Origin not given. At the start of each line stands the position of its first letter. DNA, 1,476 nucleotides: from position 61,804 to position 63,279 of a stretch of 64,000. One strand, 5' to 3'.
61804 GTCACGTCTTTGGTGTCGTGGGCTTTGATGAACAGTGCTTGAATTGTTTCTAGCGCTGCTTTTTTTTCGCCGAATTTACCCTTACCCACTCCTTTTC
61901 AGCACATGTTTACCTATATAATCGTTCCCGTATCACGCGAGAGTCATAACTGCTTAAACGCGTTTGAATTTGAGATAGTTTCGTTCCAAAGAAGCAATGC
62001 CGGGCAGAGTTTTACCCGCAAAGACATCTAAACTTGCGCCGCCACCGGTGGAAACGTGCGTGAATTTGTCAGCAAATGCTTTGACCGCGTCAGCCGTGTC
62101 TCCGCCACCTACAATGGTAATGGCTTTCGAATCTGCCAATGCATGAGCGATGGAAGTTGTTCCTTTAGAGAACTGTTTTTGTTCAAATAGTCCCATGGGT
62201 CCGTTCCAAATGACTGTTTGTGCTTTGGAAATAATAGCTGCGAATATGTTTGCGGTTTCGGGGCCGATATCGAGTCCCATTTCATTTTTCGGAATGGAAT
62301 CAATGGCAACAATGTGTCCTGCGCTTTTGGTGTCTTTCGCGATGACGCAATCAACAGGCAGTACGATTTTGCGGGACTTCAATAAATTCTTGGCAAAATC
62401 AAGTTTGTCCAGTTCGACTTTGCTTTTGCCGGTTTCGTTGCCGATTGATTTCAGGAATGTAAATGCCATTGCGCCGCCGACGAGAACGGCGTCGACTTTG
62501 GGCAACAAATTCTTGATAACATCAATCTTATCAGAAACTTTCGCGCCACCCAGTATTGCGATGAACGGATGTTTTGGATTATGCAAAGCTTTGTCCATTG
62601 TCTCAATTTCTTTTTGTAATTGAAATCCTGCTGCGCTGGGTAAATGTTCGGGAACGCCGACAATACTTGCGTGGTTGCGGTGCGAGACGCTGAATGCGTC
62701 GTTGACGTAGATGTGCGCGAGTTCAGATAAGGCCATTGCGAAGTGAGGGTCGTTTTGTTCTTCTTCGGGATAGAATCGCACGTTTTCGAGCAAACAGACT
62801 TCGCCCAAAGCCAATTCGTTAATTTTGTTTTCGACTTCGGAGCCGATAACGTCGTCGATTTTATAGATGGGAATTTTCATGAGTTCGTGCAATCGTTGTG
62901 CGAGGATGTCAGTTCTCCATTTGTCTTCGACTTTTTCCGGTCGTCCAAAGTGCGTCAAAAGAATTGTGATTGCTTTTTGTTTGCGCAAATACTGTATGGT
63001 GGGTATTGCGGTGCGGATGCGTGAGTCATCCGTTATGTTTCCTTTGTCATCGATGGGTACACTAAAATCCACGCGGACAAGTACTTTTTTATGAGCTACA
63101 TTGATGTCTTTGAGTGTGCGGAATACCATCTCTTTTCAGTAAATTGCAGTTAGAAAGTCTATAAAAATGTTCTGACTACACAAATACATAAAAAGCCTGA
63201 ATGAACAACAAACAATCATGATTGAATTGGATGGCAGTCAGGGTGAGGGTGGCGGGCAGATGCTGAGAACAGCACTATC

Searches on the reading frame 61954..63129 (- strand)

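Call 67: search_protein_families(library=pfam, proteins=[window:61954-63129:-], max_evalue=0.001)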
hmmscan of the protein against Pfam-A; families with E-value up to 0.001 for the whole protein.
window:61954-63129:- (391 aa): 1 family
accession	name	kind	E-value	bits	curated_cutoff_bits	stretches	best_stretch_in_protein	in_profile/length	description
PF00162.24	PGK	-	3.1e-144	481.1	27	1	6-373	1-379/379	Phosphoglycerate kinase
